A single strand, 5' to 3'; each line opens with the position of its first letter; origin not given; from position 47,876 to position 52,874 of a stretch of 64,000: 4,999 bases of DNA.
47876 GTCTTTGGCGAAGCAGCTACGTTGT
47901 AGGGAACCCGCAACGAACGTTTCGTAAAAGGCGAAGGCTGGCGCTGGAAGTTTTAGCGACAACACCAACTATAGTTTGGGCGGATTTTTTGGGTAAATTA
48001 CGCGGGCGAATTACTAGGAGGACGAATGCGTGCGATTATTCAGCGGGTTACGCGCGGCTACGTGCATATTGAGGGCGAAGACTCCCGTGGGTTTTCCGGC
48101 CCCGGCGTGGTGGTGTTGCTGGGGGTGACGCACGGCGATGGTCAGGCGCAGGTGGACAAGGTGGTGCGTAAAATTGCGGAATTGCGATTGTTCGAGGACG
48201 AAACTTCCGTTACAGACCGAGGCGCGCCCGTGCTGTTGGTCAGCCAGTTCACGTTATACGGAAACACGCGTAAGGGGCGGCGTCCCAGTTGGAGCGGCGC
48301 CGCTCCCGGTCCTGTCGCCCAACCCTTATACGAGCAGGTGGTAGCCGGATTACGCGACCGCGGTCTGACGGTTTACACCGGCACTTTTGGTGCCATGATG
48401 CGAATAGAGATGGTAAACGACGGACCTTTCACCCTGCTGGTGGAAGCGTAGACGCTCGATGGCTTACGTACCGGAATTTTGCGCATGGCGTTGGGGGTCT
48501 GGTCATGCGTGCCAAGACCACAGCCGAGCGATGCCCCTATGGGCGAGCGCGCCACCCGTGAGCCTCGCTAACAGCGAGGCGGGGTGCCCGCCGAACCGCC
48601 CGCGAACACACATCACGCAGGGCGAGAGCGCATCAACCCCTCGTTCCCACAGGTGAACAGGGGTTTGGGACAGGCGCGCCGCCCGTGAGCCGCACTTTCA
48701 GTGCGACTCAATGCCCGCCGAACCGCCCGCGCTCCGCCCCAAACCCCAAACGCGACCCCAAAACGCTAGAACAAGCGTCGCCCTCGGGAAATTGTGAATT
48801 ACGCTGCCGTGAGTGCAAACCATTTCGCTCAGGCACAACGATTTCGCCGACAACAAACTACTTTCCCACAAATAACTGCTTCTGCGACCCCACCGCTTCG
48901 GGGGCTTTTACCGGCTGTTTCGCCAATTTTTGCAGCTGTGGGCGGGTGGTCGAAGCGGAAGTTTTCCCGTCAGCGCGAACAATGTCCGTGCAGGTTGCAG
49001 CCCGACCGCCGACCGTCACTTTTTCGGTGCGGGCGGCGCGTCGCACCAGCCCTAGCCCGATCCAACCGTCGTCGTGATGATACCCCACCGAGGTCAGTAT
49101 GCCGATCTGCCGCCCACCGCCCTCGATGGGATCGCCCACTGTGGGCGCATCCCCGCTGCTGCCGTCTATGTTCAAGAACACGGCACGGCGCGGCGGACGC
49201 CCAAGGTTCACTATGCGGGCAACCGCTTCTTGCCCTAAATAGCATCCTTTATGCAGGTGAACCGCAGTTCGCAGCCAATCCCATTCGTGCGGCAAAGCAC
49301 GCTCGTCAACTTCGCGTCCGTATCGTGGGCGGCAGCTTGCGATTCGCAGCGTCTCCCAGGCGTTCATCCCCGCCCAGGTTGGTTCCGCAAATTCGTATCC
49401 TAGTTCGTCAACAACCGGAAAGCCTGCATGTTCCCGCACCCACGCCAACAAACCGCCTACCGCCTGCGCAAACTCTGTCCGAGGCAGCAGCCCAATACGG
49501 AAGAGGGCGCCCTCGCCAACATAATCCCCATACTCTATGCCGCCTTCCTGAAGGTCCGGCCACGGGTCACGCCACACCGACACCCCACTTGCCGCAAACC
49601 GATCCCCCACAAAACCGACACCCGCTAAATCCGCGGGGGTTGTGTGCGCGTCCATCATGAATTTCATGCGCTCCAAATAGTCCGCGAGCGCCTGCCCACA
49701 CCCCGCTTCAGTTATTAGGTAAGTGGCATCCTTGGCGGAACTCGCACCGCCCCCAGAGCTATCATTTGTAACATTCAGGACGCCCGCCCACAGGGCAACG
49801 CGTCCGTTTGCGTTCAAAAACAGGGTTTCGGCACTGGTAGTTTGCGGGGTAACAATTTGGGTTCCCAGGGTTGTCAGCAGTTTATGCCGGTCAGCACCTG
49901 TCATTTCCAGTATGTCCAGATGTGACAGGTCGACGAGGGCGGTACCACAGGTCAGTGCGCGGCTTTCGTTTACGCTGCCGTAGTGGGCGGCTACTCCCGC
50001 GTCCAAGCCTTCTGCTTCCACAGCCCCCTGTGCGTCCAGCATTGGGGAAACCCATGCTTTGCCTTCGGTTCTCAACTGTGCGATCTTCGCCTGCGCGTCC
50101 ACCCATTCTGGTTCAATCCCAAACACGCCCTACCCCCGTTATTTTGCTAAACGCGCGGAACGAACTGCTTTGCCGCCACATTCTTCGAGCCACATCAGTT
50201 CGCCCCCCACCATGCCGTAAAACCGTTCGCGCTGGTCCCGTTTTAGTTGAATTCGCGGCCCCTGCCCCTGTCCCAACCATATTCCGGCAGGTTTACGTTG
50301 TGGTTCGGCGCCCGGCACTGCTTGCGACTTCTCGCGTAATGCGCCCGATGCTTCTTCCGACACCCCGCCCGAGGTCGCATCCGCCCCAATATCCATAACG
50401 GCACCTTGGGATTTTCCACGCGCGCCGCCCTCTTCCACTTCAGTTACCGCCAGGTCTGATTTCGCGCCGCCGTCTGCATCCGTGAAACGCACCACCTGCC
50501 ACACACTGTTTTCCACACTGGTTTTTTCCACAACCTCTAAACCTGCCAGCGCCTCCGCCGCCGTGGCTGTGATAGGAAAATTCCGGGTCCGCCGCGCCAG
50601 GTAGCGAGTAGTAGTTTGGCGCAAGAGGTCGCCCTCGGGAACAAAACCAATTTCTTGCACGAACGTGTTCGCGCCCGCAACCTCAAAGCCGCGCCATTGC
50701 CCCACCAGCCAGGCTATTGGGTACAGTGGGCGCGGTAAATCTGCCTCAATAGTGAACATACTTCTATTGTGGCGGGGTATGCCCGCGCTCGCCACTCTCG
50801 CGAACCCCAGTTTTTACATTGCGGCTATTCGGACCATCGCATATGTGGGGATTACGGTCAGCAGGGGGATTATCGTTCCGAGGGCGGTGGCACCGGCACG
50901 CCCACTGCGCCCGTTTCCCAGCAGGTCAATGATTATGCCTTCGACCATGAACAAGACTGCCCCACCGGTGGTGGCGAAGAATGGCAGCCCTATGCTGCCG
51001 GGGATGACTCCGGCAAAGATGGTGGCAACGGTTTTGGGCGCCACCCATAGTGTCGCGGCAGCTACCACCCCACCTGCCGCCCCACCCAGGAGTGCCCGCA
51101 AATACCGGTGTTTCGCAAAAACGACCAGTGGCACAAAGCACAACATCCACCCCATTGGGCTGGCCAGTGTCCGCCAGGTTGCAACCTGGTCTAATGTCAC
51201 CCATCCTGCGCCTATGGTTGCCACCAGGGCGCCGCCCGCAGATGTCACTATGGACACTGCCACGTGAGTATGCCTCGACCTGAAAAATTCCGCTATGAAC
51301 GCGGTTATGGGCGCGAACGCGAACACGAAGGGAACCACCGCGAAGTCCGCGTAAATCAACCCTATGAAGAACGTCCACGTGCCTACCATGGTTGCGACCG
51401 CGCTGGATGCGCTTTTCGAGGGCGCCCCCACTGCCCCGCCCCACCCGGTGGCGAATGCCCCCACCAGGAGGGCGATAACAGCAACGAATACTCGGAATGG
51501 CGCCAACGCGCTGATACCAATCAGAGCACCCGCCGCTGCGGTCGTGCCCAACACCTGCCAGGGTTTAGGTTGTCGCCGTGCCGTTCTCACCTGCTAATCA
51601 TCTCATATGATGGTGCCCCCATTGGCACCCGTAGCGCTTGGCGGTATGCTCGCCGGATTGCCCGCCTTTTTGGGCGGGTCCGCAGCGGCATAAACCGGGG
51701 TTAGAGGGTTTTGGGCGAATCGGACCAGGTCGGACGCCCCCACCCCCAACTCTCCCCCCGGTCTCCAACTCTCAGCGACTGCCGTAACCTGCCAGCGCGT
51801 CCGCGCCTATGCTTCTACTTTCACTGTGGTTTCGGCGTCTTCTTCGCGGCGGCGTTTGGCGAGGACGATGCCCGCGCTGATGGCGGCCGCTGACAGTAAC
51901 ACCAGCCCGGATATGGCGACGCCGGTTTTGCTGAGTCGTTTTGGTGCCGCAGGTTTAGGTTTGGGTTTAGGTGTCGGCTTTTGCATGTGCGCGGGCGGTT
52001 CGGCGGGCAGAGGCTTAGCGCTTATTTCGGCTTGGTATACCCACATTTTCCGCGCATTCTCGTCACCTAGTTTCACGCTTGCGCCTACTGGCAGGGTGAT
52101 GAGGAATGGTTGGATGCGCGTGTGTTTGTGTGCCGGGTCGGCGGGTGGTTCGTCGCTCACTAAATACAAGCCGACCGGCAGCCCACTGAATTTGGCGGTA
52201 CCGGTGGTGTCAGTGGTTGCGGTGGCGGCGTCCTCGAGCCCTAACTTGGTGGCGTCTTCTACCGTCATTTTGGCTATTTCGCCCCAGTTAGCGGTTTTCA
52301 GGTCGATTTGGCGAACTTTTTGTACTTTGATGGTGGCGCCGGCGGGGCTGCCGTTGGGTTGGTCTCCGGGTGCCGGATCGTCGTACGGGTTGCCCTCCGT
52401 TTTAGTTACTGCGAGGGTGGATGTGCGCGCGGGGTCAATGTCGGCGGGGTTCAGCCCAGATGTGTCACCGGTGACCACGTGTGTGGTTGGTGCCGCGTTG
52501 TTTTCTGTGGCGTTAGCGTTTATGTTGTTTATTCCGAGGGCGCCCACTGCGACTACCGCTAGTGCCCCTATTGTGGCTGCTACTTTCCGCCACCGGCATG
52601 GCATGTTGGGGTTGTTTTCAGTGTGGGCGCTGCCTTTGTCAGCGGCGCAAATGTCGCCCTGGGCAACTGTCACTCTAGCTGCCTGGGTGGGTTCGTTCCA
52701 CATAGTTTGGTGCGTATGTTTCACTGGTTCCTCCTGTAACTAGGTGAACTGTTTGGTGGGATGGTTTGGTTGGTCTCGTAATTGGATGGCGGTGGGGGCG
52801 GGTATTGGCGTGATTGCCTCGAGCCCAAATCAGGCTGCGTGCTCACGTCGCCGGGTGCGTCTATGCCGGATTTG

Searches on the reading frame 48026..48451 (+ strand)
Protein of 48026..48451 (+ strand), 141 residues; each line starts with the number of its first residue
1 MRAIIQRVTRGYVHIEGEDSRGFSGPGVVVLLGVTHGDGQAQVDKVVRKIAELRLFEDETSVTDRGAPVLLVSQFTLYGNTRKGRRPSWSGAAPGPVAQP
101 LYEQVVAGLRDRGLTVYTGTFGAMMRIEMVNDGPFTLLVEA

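Call 16: find_encoding_contigs(protein=window:48026-48451:+, flank=10000, max_places=10)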
Protein window:48026-48451:+ (141 aa): 1 contig read that carries it; 1 place shown.
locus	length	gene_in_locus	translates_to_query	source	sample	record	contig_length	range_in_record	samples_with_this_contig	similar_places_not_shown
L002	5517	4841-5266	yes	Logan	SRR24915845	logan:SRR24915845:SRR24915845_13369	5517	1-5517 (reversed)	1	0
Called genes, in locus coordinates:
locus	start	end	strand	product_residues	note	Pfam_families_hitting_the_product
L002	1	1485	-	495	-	?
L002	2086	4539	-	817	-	PF02861:Clp_N, PF05621:TniB (weak), PF00004:AAA, PF17871:AAA_lid_9, PF00004:AAA, PF07724:AAA_2, PF07728:AAA_5, PF10431:ClpB_D2-small, +9 more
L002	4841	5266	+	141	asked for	PF02580:Tyr_Deacylase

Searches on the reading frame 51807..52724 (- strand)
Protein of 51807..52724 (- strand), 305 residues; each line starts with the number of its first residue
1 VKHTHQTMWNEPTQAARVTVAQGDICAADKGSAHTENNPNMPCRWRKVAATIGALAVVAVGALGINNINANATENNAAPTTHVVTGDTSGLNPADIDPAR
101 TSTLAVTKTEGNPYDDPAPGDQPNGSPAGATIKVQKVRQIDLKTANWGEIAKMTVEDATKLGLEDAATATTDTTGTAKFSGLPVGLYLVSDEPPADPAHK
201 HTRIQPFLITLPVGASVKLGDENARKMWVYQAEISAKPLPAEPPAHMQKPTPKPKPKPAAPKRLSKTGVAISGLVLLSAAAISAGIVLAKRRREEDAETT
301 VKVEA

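Call 6: search_protein_families(library=pfam, proteins=[window:51807-52724:-])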
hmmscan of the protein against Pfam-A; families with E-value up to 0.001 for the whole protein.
window:51807-52724:- (305 aa): 1 family
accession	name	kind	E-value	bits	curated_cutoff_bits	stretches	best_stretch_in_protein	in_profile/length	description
PF16555.11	GramPos_pilinD1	-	0.00015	22.7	23.1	1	142-214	64-143/160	Gram-positive pilin subunit D1, N-terminal domain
